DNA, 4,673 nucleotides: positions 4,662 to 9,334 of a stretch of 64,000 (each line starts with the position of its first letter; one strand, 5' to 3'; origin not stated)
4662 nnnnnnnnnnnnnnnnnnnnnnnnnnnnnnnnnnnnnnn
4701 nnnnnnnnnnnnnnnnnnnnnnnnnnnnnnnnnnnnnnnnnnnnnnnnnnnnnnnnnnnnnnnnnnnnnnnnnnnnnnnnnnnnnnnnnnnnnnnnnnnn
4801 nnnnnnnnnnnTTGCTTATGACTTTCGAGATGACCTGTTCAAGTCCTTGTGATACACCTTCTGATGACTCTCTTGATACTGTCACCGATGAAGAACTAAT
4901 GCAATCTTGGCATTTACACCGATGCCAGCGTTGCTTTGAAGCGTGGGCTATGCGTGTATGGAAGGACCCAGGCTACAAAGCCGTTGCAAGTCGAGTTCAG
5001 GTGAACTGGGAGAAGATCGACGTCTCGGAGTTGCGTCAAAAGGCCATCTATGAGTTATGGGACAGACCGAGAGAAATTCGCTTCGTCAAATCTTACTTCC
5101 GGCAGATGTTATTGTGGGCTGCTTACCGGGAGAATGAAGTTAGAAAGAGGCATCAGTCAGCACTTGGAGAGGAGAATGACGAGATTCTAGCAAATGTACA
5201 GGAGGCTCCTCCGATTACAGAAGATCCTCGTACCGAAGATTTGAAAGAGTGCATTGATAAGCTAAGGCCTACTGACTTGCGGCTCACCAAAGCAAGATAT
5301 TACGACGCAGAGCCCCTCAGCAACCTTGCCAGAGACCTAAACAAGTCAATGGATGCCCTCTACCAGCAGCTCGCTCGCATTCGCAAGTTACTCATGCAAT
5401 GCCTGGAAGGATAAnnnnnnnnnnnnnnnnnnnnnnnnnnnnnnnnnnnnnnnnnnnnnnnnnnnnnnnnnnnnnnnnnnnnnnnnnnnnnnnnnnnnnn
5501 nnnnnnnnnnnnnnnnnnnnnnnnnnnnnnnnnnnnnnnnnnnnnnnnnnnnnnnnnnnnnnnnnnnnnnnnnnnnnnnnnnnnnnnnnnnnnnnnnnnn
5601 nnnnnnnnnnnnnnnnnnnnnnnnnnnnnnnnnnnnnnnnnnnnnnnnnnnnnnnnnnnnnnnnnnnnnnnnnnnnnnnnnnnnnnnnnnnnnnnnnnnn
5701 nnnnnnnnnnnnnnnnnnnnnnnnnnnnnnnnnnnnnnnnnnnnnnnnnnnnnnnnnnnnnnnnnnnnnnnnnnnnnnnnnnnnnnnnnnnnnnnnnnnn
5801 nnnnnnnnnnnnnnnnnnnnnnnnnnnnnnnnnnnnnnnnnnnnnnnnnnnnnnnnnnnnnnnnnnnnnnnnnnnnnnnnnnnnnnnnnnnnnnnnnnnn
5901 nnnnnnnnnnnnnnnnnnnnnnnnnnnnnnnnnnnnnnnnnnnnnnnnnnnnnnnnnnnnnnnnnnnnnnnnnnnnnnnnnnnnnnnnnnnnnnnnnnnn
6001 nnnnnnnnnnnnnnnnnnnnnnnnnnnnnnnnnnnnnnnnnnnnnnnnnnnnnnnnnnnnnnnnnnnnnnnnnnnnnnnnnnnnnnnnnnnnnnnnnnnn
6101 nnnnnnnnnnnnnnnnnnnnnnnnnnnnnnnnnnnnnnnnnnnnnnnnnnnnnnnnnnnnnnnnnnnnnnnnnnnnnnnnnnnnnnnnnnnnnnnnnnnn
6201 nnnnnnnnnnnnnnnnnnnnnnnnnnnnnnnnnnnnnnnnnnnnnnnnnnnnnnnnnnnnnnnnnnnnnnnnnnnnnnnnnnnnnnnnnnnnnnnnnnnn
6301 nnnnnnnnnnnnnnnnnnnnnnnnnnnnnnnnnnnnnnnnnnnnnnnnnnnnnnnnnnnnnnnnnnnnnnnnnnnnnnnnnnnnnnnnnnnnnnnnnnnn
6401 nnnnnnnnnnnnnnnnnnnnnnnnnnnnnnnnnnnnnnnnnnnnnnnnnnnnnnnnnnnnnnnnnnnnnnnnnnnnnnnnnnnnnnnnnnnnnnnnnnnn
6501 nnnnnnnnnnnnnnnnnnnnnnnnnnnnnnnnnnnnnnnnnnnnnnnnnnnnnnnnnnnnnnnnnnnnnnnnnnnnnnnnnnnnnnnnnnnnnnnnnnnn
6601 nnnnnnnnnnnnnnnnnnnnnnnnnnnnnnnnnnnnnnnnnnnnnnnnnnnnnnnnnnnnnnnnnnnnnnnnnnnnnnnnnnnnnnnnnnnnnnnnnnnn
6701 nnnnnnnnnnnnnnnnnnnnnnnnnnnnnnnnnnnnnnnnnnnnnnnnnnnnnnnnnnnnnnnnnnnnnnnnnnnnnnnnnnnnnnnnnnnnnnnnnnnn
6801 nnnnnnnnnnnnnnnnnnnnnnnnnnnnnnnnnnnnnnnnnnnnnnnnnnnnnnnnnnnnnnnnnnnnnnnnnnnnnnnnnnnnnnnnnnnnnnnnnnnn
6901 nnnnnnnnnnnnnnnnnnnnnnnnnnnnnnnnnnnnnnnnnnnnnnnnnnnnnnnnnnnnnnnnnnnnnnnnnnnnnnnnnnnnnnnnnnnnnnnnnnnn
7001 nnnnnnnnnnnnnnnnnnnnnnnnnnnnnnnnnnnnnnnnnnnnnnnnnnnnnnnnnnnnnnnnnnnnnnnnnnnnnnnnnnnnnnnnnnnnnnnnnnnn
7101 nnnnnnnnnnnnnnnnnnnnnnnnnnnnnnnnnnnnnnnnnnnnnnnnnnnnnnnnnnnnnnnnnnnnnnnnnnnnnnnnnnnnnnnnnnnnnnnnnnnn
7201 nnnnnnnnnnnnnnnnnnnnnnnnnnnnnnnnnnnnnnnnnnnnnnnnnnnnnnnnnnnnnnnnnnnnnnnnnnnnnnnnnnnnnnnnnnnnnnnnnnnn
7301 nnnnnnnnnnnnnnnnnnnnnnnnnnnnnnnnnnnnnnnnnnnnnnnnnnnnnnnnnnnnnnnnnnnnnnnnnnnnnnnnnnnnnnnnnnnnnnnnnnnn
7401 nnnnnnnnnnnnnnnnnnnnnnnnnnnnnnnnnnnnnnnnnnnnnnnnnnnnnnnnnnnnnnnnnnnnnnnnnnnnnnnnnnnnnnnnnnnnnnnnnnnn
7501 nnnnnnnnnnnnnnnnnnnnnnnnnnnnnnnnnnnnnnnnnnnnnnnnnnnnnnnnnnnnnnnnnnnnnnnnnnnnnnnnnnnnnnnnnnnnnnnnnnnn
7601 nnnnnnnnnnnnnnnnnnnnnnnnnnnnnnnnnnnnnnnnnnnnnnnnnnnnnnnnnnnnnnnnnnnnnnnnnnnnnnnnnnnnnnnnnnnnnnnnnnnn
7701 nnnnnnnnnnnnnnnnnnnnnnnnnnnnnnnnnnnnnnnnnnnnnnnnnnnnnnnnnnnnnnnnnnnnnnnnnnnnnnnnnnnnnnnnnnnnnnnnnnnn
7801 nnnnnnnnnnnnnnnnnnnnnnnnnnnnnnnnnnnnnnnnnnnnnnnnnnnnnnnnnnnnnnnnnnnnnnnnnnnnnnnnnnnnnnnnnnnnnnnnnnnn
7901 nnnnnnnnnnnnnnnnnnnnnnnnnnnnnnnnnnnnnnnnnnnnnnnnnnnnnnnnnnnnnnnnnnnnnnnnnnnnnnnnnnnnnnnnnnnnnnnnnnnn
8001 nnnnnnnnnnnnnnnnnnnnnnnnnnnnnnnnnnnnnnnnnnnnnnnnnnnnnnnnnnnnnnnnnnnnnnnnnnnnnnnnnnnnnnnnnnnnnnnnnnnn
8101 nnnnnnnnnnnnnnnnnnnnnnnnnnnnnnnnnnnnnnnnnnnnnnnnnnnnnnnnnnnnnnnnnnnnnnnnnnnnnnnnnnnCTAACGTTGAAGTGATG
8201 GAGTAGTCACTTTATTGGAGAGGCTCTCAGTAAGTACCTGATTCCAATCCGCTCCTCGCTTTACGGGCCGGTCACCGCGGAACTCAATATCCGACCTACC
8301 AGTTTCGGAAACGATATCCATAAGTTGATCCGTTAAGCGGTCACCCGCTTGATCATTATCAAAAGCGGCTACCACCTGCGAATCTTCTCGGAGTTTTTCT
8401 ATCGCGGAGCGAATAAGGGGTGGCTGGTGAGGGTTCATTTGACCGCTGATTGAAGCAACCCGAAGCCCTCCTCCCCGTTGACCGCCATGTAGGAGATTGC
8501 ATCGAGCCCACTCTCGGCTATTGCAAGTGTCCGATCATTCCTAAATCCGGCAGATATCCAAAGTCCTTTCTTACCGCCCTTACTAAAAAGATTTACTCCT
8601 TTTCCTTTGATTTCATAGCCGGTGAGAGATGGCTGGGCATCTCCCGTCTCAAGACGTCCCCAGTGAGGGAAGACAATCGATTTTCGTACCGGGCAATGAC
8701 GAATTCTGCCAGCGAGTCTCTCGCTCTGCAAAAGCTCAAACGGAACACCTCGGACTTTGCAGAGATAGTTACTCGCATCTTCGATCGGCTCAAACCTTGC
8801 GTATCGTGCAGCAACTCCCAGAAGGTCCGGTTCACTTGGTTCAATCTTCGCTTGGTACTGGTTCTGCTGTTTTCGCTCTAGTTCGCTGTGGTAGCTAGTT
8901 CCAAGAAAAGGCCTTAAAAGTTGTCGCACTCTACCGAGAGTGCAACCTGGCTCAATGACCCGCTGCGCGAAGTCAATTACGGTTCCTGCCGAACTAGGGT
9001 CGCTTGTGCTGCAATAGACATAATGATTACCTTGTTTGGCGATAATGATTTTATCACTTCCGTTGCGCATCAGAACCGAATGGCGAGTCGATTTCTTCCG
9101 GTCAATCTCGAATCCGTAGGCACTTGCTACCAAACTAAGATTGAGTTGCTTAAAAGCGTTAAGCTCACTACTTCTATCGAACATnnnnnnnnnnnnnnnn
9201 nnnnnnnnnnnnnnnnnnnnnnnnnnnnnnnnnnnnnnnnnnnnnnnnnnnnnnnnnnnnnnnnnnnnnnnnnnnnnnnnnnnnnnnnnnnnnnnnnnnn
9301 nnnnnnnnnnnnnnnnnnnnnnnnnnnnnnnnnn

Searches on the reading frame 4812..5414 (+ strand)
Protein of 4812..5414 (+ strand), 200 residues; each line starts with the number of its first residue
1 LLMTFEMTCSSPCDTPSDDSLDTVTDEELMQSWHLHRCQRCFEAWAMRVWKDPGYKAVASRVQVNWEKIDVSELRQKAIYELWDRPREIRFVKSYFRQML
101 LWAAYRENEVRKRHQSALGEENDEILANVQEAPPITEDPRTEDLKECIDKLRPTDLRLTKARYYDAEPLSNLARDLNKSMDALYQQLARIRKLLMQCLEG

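Call 32: search_protein_families(library=pfam, proteins=[window:4812-5414:+], max_evalue=0.001)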
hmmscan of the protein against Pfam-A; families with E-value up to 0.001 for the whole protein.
window:4812-5414:+ (200 aa): 0 families

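Call 35: search_protein_families(library=ncbifam, proteins=[window:4812-5414:+], max_evalue=0.1)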
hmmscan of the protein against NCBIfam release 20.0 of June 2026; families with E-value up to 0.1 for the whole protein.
window:4812-5414:+ (200 aa): 3 families
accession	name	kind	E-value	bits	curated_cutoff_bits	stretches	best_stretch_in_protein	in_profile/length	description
TIGR02989.1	Sig-70_gvs1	subfamily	2e-13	50.6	124.55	1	70-198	27-158/158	RNA polymerase sigma-70 factor, Rhodopirellula/Verrucomicrobium family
TIGR02937.1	sigma70-ECF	superfamily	1.7e-07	31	42.9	1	59-197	18-164/165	sigma-70 family RNA polymerase sigma factor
TIGR02954.1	Sig70_famx3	hypoth_equivalog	0.011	15.5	188.5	1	80-199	55-168/170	RNA polymerase sigma-70 factor, TIGR02954 family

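Call 36: search_protein_families(library=phrogs, proteins=[window:4812-5414:+], max_evalue=0.01)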
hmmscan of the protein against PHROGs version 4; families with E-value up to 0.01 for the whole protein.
window:4812-5414:+ (200 aa): 1 family
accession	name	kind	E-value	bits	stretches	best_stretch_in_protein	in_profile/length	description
phrog_1740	-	transcription regulation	3.3e-06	26.9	1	104-199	122-217/567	RNA polymerase sigma factor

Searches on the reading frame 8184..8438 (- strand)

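Call 8: search_protein_families(library=pfam, proteins=[window:8184-8438:-], max_evalue=0.01)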
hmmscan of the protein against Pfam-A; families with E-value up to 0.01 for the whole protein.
window:8184-8438:- (84 aa): 4 families
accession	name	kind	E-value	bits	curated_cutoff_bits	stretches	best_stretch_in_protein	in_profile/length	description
PF13155.12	Toprim_2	-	7.5e-08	33.1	22.1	1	10-69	32-88/88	Toprim-like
PF13362.12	Toprim_3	-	0.0012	19.7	27.2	1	18-72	40-92/95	Toprim domain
PF01751.28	Toprim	-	0.0055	17.3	23.1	1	14-45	51-86/96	Toprim domain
PF13662.12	Toprim_4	-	0.0056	17.3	25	1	13-45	39-76/85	Toprim domain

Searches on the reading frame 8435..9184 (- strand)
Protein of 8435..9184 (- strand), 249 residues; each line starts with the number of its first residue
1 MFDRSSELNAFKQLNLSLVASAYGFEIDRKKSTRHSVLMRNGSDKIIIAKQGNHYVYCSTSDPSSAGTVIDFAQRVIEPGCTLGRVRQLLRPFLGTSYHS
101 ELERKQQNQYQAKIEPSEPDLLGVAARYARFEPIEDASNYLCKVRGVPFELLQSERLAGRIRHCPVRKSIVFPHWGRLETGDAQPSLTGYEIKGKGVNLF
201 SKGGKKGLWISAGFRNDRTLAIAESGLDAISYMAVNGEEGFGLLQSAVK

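Call 8: search_protein_families(library=pfam, proteins=[window:8435-9184:-], max_evalue=0.01)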
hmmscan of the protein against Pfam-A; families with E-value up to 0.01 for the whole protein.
window:8435-9184:- (249 aa): 1 family
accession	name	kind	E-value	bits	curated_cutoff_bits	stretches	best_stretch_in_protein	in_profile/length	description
PF13154.11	DUF3991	-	6.9e-06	26.8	24.5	1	139-214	1-71/74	Protein of unknown function (DUF3991)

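Call 35: search_protein_families(library=ncbifam, proteins=[window:8435-9184:-], max_evalue=0.1)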
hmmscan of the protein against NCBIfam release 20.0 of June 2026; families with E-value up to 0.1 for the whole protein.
window:8435-9184:- (249 aa): 0 families

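Call 36: search_protein_families(library=phrogs, proteins=[window:8435-9184:-], max_evalue=0.01)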
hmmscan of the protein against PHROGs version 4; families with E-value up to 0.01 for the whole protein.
window:8435-9184:- (249 aa): 0 families
